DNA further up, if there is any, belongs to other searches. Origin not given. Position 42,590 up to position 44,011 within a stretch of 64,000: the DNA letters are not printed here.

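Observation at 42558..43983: fic gene bracketed by ~80-bp direct repeats that duplicate the promoter and first 14 codons of the downstream gene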

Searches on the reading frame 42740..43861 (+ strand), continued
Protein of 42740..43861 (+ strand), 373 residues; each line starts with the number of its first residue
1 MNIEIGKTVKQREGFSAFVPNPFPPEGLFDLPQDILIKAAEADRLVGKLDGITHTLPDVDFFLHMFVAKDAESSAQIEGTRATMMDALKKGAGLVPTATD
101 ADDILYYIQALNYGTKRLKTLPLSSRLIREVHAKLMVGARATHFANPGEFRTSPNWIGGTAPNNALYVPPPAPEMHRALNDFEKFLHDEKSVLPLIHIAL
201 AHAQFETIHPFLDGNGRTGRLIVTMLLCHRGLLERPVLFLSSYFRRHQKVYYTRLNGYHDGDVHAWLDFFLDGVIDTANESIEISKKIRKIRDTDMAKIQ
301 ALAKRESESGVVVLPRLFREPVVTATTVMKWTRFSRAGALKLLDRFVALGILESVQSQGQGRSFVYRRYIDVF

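Call 50: search_protein_families(library=pfam, proteins=[L116:187-1773:+, L116:3178-3702:+, L108:472-2781:+, L153:1343-2917:+, L015:3538-4920:+, L034:2604-4769:+, L125:90-935:+, L125:2232-4922:+, L164:4237-5538:+, L043:4824-5174:+], max_evalue=0.001)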
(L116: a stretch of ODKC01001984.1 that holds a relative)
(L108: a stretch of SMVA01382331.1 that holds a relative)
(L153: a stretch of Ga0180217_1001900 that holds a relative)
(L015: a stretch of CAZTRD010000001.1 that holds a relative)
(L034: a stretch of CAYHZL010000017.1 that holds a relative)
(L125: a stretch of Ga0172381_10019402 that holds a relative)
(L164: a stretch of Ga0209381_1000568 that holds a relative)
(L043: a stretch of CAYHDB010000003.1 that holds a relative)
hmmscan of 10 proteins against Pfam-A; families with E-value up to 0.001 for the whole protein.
L116:187-1773:+ (528 aa): 3 families
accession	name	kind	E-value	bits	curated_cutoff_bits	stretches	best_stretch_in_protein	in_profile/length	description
PF02384.22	N6_Mtase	-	6.5e-118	394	20.4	1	180-488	2-310/311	N-6 DNA Methylase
PF12161.14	HsdM_N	-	3.5e-20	73.4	24.5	1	15-168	1-135/135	HsdM N-terminal domain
PF07669.17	Eco57I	-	0.00058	20.4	25.3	0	283-394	49-165/171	Eco57I restriction-modification methylase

L116:3178-3702:+ (174 aa): 1 family
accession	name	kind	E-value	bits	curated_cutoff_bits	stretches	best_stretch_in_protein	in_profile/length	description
PF13310.11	Virulence_RhuM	-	2.3e-23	83.3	33.7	1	64-125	1-62/252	Virulence protein RhuM family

L108:472-2781:+ (769 aa): 2 families
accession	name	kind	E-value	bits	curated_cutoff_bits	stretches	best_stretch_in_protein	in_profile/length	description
PF00463.27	ICL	-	2.1e-126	423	26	2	8-334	2-312/526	Isocitrate lyase family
PF13714.12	PEP_mutase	-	4e-13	49.9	31.5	1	134-241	48-147/240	Phosphoenolpyruvate phosphomutase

L153:1343-2917:+ (524 aa): 3 families
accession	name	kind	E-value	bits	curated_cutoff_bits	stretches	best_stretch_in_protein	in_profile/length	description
PF02384.22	N6_Mtase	-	1.2e-112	376.8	20.4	1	156-482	2-311/311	N-6 DNA Methylase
PF12161.14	HsdM_N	-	1.3e-27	97.5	24.5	1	18-134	2-119/135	HsdM N-terminal domain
PF05175.20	MTS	-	6.6e-05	23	23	1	190-288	21-110/170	Methyltransferase small domain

L015:3538-4920:+ (460 aa): 1 family
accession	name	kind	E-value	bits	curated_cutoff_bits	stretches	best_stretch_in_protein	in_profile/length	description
PF03404.22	Mo-co_dimer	-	2.3e-05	24.9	22.7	1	303-358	4-62/138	Mo-co oxidoreductase dimerisation domain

L034:2604-4769:+ (721 aa): 11 families
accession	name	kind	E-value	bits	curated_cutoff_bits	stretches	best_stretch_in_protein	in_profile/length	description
PF13245.12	AAA_19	-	1.1e-46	158.7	25.1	1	333-464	1-134/134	AAA domain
PF13604.12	AAA_30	-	9.1e-42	143.4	27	1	330-517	3-181/191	AAA domain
PF14490.11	HHH_RecD2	-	1.7e-36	124.4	27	1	152-241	3-92/92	ATP-dependent RecD2 DNA helicase HHH domain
PF23139.1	OB_YrrC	-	6.7e-21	74.5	27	1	15-85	3-76/76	ATP-dependent DNA helicase YrrC, OB-fold domain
PF13538.12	UvrD_C_2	-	1.1e-20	73.6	27.4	1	643-691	1-52/52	UvrD-like helicase C-terminal domain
PF18335.7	SH3_13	-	7.1e-20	71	41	1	564-626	1-65/65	ATP-dependent RecD-like DNA helicase SH3 domain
PF01443.25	Viral_helicase1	-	1.1e-08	35.7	21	1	624-691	161-227/228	Viral superfamily 1 RNA helicase core domain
PF13086.12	AAA_11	-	5e-08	33.5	27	1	329-389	2-70/257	AAA domain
PF14520.12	HHH_5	-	0.00011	23.1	27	1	100-148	7-55/57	Helix-hairpin-helix domain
PF13087.12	AAA_12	-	0.00018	21.6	27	1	616-694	107-194/195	AAA domain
PF13401.12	AAA_22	-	0.00097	19.9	27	0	343-445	5-109/130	AAA domain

L125:90-935:+ (281 aa): 2 families
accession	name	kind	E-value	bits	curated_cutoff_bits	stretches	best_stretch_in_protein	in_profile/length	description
PF13175.12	AAA_15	-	2.5e-11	44.3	32.1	1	1-70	305-374/374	AAA ATPase domain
PF13304.12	AAA_21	-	2.7e-07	31.4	27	1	28-71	261-304/304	AAA domain, putative AbiEii toxin, Type IV TA system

L125:2232-4922:+ (896 aa): 3 families
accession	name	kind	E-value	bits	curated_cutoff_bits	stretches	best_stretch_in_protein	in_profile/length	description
PF04851.21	ResIII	-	1.5e-19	71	22.5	1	92-334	7-163/164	Type III restriction enzyme, res subunit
PF00270.35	DEAD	-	0.00042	20.5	26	0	136-193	17-68/167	DEAD/DEAH box helicase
PF19778.5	RE_endonuc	-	0.00092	19.5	23.4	0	763-856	1-89/108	Endonuclease domain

L164:4237-5538:+ (433 aa): 1 family
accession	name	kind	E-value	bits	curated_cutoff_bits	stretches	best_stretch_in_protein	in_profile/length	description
PF01420.25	Methylase_S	-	6.5e-14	52.9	22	1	6-162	1-167/168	Type I restriction modification DNA specificity domain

L043:4824-5174:+ (116 aa): 1 family
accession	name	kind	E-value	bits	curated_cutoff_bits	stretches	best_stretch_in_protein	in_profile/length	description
PF12643.12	MazG-like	-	4.1e-15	56.2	27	1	31-115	1-85/85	MazG-like family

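Call 59: search_protein_families(library=padloc, proteins=[window:42740-43861:+], max_evalue=0.001)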
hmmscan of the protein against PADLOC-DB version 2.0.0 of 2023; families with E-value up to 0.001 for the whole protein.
window:42740-43861:+ (373 aa): 8 families
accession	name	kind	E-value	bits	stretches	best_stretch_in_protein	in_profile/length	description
PDLC03963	SoFic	-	9.5e-106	352.2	1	15-373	6-358/361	-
PDLC04966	PDC-S24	-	6.4e-17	59.6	1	122-258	231-368/497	-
PDLC04836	PDC-S04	-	1.1e-16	58.7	1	109-262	76-216/244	-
PDLC04837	PDC-S04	-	7e-15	52.9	1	112-223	75-179/234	-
PDLC04840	PDC-S04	-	1.4e-14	52.3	1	119-227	70-174/227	-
PDLC04839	PDC-S04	-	1.5e-09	35.8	1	144-232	76-164/205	-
PDLC04838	PDC-S04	-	4.1e-05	21.4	1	195-231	130-166/209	-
PDLC05078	PDC-S72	-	7.4e-05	20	0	278-362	283-370/377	-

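Call 65: search_dna_similar(query=window:42740-43861:+, collection=plasmids, mode=protein, max_evalue=1e-40, max_rows=40)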
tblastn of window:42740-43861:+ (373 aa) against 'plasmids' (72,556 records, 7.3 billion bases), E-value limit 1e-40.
Records with a match: 172; places in all: 183; records where one place covers at least 80% of the query: 168.
Best place of each record, by identity: <60% 172.
By first word of the organism name: Sinorhizobium 51; Rhizobium 30; Agrobacterium 26; Thermus 12; Citrobacter 12; Synechocystis 4; Neorhizobium 2; Picosynechococcus 2; Paracoccus 2; Indioceanicola 2; and 25 more.
By predicted mobility (MOB-suite, as given by PLSDB): conjugative 93; non-mobilizable 57; mobilizable 22.
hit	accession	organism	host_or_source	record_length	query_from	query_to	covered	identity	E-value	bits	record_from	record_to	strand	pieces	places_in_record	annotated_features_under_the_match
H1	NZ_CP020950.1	Rhizobium sp. CIAT894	-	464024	7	373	98%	44.4%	6e-74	256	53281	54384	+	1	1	Fic family protein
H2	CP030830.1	Neorhizobium sp. NCHU2750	Rosa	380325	7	373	98%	44.2%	7e-75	259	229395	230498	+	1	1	cell division protein Fic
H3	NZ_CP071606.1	Rhizobium binae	lentil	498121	7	373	98%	44.1%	2e-73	255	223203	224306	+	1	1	Fic family protein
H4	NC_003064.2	Agrobacterium fabrum str. C58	-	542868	7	373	98%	44.1%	3e-73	254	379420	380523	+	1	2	Fic family protein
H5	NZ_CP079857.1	Agrobacterium fabrum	-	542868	7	373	98%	44.1%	3e-73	254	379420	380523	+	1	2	Fic family protein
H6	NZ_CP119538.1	Agrobacterium fabrum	-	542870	7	373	98%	44.1%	3e-73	254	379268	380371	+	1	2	Fic family protein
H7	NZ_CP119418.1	Agrobacterium fabrum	-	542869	7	373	98%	44.1%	3e-73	254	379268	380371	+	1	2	Fic family protein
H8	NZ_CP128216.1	Agrobacterium fabrum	whole organism,plant root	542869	7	373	98%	44.1%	3e-73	254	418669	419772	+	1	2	Fic family protein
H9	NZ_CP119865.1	Agrobacterium fabrum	-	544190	7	373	98%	44.1%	3e-73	254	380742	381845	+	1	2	Fic family protein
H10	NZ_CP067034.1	Agrobacterium fabrum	-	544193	7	373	98%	44.1%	3e-73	254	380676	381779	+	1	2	Fic family protein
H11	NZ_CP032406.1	Rhizobium rosettiformans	Isolation,ex cyanobacteria field sample ...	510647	7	373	98%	44.1%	4e-73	254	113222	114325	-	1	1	Fic family protein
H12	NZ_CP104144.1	Rhizobium sullae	Sulla coronaria,cell culture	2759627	2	373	100%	43.4%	2e-79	272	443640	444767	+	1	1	record has no annotation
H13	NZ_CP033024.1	Agrobacterium fabrum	Prunus sp.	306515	7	373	98%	43.8%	4e-73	254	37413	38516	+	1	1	Fic family protein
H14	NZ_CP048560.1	Agrobacterium fabrum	walnut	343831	7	373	98%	43.8%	7e-73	253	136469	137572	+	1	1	Fic family protein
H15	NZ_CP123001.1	Neorhizobium petrolearium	single cell,petroleum contaminated soil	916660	7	373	98%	43.8%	1e-72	252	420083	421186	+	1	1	Fic family protein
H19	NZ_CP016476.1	Picosynechococcus sp. PCC 7003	cell culture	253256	6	373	99%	43.4%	9e-94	313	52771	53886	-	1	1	Fic family protein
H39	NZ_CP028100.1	Synechocystis sp. IPPAS B-1465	axenic culture,Synechocystis sp. GT-L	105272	6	373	99%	40.8%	4e-81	277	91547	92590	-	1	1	Fic family protein | restriction endonuclease subunit S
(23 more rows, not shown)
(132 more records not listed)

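Call 66: get_annotated_region(hit=H4, flank=3000)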
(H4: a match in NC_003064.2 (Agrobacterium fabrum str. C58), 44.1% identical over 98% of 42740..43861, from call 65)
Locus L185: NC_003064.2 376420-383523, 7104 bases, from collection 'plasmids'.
description: Agrobacterium fabrum str. C58 plasmid At, complete sequence
organism: Agrobacterium fabrum str. C58 (NCBI taxid 176299)
taxonomy: Bacteria; Pseudomonadota; Alphaproteobacteria; Hyphomicrobiales; Rhizobiaceae; Agrobacterium; Agrobacterium fabrum; Agrobacterium fabrum str. C58
host: -; source: -; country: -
typing (MOB-suite, as given by PLSDB): conjugative; relaxase MOBQ; mating-pair formation MPF_T
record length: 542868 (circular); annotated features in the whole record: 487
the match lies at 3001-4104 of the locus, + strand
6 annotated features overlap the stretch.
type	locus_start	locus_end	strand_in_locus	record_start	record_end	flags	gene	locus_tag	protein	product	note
CDS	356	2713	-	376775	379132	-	-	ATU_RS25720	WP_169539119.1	hypothetical protein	-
CDS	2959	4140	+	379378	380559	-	-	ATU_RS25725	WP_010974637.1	Fic family protein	-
CDS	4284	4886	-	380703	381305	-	-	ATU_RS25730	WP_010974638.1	TetR/AcrR family transcriptional regulator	GO:0006355 - regulation of DNA-templated transcription [Evidence IEA]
CDS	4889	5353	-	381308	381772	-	-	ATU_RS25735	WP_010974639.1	DUF1348 family protein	-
CDS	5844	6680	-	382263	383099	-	-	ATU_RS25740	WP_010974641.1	alpha/beta hydrolase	-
CDS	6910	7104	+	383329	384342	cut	-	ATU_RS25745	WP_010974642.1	GlxA family transcriptional regulator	-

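Call 67: get_annotated_region(hit=H19, flank=3000)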
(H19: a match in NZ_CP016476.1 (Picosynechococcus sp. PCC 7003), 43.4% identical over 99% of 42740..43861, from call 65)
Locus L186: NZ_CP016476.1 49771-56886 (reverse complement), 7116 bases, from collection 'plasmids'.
description: Picosynechococcus sp. PCC 7003 plasmid unnamed2, complete sequence
organism: Picosynechococcus sp. PCC 7003 (NCBI taxid 374981)
taxonomy: Bacteria; Cyanobacteriota; Cyanophyceae; Chroococcales; Geminocystaceae; Picosynechococcus; Picosynechococcus sp. PCC 7003
host: -; source: cell culture; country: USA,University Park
typing (MOB-suite, as given by PLSDB): mobilizable; relaxase MOBF
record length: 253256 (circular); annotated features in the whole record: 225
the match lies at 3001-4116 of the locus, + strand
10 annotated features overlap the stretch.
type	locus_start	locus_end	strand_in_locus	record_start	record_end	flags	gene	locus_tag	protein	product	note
CDS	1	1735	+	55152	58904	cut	mobF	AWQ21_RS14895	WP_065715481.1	MobF family relaxase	-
CDS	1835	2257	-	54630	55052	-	-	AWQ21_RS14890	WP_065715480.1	PIN domain-containing protein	-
CDS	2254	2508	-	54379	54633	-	-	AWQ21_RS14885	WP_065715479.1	hypothetical protein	-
CDS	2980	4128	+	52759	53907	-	-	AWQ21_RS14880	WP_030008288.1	Fic family protein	-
CDS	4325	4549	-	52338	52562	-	-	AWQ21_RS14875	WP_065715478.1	toxin-antitoxin system HicB family antitoxin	-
CDS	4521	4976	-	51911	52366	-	-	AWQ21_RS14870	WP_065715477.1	putative toxin-antitoxin system toxin component, PIN family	-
CDS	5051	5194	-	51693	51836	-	-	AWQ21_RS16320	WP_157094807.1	hypothetical protein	-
CDS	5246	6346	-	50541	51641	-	-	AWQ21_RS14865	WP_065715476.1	hypothetical protein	-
CDS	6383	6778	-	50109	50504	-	-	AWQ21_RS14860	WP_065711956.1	hypothetical protein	-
CDS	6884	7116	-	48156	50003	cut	-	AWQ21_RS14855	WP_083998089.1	TraM recognition domain-containing protein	-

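Call 68: get_annotated_region(hit=H39, flank=3000)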
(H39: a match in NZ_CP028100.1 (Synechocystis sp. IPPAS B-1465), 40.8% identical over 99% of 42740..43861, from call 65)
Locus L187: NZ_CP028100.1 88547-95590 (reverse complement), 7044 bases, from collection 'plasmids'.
description: Synechocystis sp. IPPAS B-1465 plasmid pSYSX, complete sequence
organism: Synechocystis sp. IPPAS B-1465 (NCBI taxid 2116702)
taxonomy: Bacteria; Cyanobacteriota; Cyanophyceae; Synechococcales; Merismopediaceae; Synechocystis; Synechocystis sp. IPPAS B-1465
host: -; source: axenic culture,Synechocystis sp. GT-L; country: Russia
typing (MOB-suite, as given by PLSDB): non-mobilizable
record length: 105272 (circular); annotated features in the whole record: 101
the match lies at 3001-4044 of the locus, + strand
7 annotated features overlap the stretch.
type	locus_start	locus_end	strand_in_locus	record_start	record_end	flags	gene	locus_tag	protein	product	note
CDS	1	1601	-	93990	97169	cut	-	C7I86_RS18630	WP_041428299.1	type I restriction endonuclease subunit R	-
CDS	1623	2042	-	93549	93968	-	-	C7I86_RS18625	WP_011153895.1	transcriptional regulator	-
CDS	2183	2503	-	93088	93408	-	-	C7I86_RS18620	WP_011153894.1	type II toxin-antitoxin system HigB family toxin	-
CDS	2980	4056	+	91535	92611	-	-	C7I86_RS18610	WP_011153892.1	Fic family protein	-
CDS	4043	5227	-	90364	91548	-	-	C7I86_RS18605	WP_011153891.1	restriction endonuclease subunit S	GO:0006304 - DNA modification [Evidence IEA]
CDS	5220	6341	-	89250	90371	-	-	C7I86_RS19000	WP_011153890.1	hypothetical protein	-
CDS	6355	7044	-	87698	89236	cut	-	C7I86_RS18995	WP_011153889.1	class I SAM-dependent DNA methyltransferase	-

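Call 69: get_annotated_region(hit=H1, flank=3000)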
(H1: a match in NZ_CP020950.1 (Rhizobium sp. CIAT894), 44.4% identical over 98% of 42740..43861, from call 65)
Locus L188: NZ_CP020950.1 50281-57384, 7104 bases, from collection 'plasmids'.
description: Rhizobium sp. CIAT894 plasmid pRheCIAT894c, complete sequence
organism: Rhizobium sp. CIAT894 (NCBI taxid 2020312)
taxonomy: Bacteria; Pseudomonadota; Alphaproteobacteria; Hyphomicrobiales; Rhizobiaceae; Rhizobium; Rhizobium sp. CIAT894
host: -; source: -; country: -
typing (MOB-suite, as given by PLSDB): conjugative; replicon rep_cluster_287; relaxase MOBQ; mating-pair formation MPF_T
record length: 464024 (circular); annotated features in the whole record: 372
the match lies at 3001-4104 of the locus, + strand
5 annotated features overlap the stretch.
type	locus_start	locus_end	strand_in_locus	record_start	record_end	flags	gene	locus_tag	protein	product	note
CDS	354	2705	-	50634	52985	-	-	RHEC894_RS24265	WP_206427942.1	hypothetical protein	-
CDS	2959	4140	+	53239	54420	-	-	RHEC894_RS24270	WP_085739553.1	Fic family protein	-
CDS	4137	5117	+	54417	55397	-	-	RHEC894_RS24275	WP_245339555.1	fumarylacetoacetate hydrolase family protein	-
CDS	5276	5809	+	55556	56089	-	-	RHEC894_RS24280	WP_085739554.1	carboxymuconolactone decarboxylase family protein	-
CDS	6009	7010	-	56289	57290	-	-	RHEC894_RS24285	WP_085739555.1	LacI family DNA-binding transcriptional regulator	GO:0006351 - DNA-templated transcription [Evidence IEA]; GO:0045892 - negative regulation of DNA-templated ...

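Call 71: search_dna_similar(query=window:42740-43861:+, collection=plasmids, mode=protein, max_evalue=1e-40, max_rows=60, rows=spread)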
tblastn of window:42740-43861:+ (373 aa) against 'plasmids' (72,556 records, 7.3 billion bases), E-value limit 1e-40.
Records with a match: 172; places in all: 183; records where one place covers at least 80% of the query: 168.
Best place of each record, by identity: <60% 172.
By first word of the organism name: Sinorhizobium 51; Rhizobium 30; Agrobacterium 26; Thermus 12; Citrobacter 12; Synechocystis 4; Neorhizobium 2; Picosynechococcus 2; Paracoccus 2; Indioceanicola 2; and 25 more.
By predicted mobility (MOB-suite, as given by PLSDB): conjugative 93; non-mobilizable 57; mobilizable 22.
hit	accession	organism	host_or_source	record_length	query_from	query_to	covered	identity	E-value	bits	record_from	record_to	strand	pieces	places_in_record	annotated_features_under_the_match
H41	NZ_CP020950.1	Rhizobium sp. CIAT894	-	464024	7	373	98%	44.4%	6e-74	256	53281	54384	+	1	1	Fic family protein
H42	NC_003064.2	Agrobacterium fabrum str. C58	-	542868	7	373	98%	44.1%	3e-73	254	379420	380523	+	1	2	Fic family protein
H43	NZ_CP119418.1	Agrobacterium fabrum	-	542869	7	373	98%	44.1%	3e-73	254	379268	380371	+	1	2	Fic family protein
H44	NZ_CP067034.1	Agrobacterium fabrum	-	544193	7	373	98%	44.1%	3e-73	254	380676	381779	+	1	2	Fic family protein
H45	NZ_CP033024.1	Agrobacterium fabrum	Prunus sp.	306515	7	373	98%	43.8%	4e-73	254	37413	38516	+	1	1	Fic family protein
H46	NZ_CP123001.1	Neorhizobium petrolearium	single cell,petroleum contaminated soil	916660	7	373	98%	43.8%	1e-72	252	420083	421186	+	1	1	Fic family protein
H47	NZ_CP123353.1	Agrobacterium pusense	laboratory contaminant from a culture ...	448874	7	373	98%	43.7%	2e-72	251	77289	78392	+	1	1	Fic family protein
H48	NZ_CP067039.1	Agrobacterium fabrum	-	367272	7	373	98%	43.5%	6e-73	253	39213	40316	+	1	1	Fic family protein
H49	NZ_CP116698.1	Agrobacterium tumefaciens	Clematis,cell culture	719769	7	373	98%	43.5%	6e-73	253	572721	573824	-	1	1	Fic family protein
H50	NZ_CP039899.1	Agrobacterium tumefaciens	-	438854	7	373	98%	43.5%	1e-71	249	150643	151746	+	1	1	Fic family protein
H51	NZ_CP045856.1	Agrobacterium sp. MA01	cell culture,Microcystis culture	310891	7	373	98%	43.3%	2e-82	281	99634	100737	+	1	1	Fic family protein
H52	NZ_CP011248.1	Agrobacterium tumefaciens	Achillea ptarmica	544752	7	373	98%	43.0%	1e-71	250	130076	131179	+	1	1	Fic family protein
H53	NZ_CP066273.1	Agrobacterium tumefaciens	-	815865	7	373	98%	43.0%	1e-71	250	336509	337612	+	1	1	Fic family protein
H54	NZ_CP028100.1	Synechocystis sp. IPPAS B-1465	axenic culture,Synechocystis sp. GT-L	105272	6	373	99%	40.8%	4e-81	277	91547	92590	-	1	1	Fic family protein | restriction endonuclease subunit S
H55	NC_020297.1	Synechocystis sp. PCC 6803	-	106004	6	373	99%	40.8%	4e-81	277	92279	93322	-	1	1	Fic family protein | restriction endonuclease subunit S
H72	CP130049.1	Sinorhizobium meliloti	Medicago,Cell culture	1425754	35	373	91%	41.9%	1e-76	264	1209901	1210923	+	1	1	Fic family protein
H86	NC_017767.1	Thermus thermophilus HB8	-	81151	6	373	99%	38.2%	1e-63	227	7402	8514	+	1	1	Fic family protein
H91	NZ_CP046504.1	Citrobacter freundii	-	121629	8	373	98%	36.7%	5e-63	224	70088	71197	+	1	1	Fic family protein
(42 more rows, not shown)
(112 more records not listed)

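Call 72: get_annotated_region(hit=H91, flank=3000)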
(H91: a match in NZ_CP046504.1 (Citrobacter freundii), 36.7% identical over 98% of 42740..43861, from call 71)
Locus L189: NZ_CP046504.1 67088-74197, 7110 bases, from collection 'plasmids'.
description: Citrobacter freundii strain 111 plasmid unnamed2, complete sequence
organism: Citrobacter freundii (NCBI taxid 546)
taxonomy: Bacteria; Pseudomonadota; Gammaproteobacteria; Enterobacterales; Enterobacteriaceae; Citrobacter; Citrobacter freundii
host: -; source: -; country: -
typing (MOB-suite, as given by PLSDB): mobilizable; replicon rep_cluster_1444; relaxase MOBP
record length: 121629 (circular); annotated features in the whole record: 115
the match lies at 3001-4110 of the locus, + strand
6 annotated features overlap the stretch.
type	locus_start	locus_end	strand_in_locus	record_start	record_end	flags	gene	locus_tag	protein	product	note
CDS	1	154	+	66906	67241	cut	mobA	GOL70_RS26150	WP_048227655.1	plasmid mobilization protein MobA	GO:0006355 - regulation of DNA-templated transcription [Evidence IEA]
CDS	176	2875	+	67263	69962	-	-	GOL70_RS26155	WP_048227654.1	relaxase/mobilization nuclease domain-containing protein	-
CDS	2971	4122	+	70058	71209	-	-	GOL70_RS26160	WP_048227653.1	Fic family protein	-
CDS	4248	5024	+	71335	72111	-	-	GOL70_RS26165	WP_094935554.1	hypothetical protein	-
CDS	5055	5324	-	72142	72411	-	-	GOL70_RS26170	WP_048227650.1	hypothetical protein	-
CDS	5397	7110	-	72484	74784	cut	trbC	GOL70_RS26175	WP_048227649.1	F-type conjugative transfer protein TrbC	-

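Call 74: get_annotated_region(hit=H72, flank=3000)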
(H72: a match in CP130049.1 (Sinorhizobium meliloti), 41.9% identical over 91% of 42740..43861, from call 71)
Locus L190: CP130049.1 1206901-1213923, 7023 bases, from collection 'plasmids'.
description: Sinorhizobium meliloti strain R28 plasmid pSymA, complete sequence
organism: Sinorhizobium meliloti (NCBI taxid 382)
taxonomy: Bacteria; Pseudomonadota; Alphaproteobacteria; Hyphomicrobiales; Rhizobiaceae; Sinorhizobium; Sinorhizobium meliloti
host: -; source: Medicago,Cell culture; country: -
typing (MOB-suite, as given by PLSDB): conjugative; relaxase MOBQ; mating-pair formation MPF_T
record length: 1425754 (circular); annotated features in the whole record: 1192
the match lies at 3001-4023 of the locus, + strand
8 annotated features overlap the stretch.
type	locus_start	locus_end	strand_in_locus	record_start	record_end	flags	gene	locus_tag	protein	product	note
CDS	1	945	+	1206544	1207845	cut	-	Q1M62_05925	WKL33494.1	NtaA/DmoA family FMN-dependent monooxygenase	-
CDS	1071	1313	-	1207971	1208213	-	-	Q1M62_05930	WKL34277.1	hypothetical protein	-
CDS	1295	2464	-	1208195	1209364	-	-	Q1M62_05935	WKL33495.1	molybdopterin-dependent oxidoreductase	-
CDS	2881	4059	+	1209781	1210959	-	-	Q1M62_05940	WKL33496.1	Fic family protein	-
CDS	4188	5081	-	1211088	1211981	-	-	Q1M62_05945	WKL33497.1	LysR family transcriptional regulator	-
CDS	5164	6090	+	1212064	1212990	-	-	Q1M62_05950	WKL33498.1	NmrA/HSCARG family protein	-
CDS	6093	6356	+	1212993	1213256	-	-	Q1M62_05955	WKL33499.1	DUF2798 domain-containing protein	-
CDS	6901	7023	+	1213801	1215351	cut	-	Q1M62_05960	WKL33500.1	calcium-binding protein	-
